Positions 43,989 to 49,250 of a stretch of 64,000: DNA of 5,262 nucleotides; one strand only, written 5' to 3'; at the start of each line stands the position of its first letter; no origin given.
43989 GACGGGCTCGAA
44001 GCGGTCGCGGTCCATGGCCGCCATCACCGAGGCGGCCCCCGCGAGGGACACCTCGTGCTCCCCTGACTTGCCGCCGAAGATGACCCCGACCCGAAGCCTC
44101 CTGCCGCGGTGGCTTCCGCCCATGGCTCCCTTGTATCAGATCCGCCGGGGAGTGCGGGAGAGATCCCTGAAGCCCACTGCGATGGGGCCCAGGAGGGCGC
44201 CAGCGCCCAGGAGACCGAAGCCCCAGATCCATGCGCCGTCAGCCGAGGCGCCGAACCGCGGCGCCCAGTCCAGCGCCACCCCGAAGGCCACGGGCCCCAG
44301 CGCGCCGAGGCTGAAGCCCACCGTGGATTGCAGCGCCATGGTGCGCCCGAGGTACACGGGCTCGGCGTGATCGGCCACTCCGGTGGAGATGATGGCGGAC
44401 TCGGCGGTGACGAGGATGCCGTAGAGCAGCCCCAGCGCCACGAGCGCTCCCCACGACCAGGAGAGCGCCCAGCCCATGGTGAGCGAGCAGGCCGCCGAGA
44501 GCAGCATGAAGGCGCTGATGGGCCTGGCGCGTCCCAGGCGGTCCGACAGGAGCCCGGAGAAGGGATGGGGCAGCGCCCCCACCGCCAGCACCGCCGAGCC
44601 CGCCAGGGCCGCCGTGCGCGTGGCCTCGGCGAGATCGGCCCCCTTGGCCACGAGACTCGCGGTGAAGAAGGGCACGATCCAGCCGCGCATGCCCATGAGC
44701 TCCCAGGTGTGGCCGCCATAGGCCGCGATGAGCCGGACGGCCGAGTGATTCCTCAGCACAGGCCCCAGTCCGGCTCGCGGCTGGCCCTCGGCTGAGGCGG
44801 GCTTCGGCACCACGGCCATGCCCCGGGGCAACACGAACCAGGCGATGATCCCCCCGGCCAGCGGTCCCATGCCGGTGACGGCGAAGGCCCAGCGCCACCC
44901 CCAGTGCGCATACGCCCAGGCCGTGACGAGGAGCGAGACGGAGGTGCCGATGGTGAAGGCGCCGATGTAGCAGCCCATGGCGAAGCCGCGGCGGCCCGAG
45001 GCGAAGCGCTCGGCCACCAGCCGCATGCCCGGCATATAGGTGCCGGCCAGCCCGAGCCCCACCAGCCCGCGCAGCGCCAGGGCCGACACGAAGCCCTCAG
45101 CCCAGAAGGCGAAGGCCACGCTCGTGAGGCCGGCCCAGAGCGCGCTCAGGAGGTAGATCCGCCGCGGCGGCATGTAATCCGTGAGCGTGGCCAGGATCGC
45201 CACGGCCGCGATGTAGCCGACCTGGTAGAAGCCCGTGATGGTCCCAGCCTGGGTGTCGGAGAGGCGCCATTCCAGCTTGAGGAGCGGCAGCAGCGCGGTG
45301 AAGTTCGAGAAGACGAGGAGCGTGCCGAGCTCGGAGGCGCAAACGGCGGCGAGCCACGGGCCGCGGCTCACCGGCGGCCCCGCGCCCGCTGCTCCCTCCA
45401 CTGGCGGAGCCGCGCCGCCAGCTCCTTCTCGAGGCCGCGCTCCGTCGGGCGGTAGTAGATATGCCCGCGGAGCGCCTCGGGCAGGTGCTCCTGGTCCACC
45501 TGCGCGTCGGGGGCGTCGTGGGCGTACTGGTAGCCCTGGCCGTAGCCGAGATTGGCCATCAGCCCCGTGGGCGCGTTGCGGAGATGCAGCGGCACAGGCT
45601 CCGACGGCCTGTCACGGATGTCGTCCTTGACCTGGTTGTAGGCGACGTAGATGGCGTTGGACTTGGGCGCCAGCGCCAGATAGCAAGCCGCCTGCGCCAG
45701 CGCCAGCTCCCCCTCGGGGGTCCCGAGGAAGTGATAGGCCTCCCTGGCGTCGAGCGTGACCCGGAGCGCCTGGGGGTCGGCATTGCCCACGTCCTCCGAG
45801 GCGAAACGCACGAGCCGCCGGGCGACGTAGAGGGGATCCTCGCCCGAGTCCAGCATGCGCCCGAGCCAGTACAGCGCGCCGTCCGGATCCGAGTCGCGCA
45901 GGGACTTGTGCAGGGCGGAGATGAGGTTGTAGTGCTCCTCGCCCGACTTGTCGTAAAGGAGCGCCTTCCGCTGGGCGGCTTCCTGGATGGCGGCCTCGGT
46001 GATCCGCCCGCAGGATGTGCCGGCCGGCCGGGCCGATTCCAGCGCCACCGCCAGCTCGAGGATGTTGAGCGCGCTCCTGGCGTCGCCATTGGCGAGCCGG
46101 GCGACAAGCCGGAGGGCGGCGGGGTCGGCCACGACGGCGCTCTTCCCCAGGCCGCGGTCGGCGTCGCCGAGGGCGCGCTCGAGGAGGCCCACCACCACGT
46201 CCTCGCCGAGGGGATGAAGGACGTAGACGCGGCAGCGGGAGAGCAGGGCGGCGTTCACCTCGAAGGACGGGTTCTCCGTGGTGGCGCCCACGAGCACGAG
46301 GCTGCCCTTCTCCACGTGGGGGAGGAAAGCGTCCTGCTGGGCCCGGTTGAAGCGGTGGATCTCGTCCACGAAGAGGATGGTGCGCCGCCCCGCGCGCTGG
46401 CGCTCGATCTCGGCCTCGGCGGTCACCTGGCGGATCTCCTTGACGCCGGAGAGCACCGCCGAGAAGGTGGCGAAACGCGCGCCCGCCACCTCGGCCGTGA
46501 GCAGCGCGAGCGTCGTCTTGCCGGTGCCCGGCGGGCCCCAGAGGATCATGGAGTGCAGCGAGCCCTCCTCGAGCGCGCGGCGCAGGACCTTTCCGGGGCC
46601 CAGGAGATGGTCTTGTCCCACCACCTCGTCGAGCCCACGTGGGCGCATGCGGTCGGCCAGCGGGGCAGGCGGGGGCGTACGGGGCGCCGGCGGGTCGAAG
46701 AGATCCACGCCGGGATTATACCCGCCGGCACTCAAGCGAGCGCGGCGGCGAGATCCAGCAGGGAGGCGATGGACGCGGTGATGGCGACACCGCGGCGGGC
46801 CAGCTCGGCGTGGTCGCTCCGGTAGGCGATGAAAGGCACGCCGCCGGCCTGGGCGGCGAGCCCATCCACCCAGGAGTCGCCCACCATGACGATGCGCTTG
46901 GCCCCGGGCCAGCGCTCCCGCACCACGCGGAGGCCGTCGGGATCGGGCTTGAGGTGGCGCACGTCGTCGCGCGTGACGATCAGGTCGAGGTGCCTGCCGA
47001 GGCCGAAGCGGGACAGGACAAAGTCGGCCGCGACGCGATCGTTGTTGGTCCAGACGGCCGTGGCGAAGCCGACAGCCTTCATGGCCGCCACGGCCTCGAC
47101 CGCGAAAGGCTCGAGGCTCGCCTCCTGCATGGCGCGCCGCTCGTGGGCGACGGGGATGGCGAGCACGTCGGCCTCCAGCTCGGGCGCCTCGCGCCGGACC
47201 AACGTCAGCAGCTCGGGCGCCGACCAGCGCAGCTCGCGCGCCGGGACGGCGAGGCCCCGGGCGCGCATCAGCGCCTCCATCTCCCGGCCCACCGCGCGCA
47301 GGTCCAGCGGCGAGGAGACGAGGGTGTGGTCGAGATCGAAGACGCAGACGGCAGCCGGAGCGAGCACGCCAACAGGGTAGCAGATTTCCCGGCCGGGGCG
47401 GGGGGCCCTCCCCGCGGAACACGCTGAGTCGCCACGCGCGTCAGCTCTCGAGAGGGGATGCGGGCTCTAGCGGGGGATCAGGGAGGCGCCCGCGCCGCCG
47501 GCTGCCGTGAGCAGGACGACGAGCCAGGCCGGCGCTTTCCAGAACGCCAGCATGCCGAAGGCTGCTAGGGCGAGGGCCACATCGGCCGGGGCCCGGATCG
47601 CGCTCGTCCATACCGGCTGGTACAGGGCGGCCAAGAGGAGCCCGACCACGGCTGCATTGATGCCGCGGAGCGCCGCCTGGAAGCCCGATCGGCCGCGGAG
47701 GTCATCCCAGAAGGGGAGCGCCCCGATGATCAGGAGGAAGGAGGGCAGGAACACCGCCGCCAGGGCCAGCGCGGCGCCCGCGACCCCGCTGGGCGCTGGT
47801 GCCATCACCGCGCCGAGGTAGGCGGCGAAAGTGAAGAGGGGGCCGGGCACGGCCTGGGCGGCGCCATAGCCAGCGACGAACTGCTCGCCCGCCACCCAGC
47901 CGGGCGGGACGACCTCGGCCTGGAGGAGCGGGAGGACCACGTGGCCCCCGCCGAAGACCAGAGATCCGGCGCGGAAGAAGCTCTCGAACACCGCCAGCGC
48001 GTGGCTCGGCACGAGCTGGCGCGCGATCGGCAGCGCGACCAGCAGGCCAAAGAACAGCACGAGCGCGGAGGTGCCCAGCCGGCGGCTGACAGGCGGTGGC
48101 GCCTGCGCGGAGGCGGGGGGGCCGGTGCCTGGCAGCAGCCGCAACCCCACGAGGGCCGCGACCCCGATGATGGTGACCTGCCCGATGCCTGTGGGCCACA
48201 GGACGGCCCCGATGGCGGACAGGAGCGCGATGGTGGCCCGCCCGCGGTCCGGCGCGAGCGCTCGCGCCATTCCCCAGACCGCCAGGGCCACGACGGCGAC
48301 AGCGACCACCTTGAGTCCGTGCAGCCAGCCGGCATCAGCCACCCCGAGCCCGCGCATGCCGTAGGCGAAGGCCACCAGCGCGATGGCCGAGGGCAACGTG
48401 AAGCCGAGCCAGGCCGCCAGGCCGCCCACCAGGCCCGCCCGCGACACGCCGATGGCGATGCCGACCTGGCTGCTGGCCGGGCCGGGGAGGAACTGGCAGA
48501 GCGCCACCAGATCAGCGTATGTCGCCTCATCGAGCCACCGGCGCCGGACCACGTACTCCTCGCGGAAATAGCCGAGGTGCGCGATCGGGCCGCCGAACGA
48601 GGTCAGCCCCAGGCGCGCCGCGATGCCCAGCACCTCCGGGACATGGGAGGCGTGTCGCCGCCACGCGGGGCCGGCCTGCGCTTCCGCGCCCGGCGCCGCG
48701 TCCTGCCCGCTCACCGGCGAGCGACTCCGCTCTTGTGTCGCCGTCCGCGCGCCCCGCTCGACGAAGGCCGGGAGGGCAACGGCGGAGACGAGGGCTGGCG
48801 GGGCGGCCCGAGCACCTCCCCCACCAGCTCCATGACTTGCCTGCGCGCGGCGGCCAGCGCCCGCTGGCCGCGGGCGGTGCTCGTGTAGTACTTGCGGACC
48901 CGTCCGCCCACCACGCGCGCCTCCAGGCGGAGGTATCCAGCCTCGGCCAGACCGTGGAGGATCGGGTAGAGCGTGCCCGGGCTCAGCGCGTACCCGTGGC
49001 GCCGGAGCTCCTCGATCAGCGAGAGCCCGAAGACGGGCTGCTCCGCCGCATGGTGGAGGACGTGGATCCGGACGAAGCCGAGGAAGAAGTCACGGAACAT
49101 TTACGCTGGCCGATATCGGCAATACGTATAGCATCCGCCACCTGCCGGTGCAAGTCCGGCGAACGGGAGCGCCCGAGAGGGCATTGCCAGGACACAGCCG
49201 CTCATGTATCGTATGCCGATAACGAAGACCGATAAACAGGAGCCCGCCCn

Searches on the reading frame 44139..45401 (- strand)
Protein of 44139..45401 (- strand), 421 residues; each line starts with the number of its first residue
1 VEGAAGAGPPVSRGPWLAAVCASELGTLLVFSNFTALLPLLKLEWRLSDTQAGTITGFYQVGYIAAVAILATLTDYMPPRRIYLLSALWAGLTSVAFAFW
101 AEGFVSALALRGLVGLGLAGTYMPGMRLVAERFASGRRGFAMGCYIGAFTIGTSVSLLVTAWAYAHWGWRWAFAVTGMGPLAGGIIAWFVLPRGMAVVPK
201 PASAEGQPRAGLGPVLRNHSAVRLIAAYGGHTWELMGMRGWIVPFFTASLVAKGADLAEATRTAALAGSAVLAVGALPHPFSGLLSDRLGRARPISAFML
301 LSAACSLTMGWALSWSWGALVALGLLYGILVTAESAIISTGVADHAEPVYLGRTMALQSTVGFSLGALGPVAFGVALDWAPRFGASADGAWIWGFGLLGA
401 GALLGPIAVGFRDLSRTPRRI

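Call 19: search_protein_families(library=pfam, proteins=[window:44139-45401:-], max_evalue=0.00001)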
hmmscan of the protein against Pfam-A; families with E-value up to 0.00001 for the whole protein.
window:44139-45401:- (421 aa): 1 family
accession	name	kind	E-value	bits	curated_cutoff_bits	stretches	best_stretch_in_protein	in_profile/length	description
PF07690.21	MFS_1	-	4.5e-40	138.1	33.4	2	27-370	8-347/347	Major Facilitator Superfamily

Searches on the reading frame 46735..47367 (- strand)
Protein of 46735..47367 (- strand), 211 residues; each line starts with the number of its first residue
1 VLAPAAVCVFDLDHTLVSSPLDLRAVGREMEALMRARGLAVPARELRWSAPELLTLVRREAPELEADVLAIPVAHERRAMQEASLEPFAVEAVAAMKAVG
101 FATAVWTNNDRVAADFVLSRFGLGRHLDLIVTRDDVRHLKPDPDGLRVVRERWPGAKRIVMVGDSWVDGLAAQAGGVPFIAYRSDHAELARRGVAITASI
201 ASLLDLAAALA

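Call 19: search_protein_families(library=pfam, proteins=[window:46735-47367:-], max_evalue=0.00001)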
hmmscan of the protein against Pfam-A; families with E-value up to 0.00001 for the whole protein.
window:46735-47367:- (211 aa): 3 families
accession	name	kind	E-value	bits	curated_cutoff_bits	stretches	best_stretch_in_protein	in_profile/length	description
PF00702.32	Hydrolase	-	3.9e-17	63.7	26.4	1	7-176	3-191/191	haloacid dehalogenase-like hydrolase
PF13419.12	HAD_2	-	2.2e-15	57.7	23.8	1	9-181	2-177/178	Haloacid dehalogenase-like hydrolase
PF12710.13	HAD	-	6e-06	27.3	27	1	9-168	2-184/189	haloacid dehalogenase-like hydrolase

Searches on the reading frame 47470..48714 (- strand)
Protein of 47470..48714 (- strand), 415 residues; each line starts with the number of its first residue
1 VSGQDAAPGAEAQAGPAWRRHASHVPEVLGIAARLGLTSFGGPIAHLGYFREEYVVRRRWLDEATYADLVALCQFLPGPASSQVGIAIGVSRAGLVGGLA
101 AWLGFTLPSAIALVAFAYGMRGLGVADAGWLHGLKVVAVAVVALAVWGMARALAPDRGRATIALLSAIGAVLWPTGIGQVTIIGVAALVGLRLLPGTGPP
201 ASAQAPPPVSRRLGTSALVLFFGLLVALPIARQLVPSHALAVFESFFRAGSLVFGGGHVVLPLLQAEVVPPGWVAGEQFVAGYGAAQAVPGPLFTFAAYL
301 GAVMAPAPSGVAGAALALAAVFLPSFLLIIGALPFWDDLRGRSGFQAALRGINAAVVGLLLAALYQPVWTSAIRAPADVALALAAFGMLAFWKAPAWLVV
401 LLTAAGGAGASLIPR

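Call 19: search_protein_families(library=pfam, proteins=[window:47470-48714:-], max_evalue=0.00001)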
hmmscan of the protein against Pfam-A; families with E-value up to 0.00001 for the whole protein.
window:47470-48714:- (415 aa): 1 family
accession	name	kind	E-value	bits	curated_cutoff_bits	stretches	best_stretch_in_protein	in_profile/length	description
PF02417.20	Chromate_transp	-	2.7e-72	242.7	28.6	2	241-407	2-165/166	Chromate transporter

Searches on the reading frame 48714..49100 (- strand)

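Call 19: search_protein_families(library=pfam, proteins=[window:48714-49100:-], max_evalue=0.00001)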
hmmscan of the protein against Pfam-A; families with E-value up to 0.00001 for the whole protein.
window:48714-49100:- (129 aa): 1 family
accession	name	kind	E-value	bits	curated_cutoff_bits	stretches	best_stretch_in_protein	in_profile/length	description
PF03551.20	PadR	-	3.2e-17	62.7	27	1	14-83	1-74/75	Transcriptional regulator PadR-like family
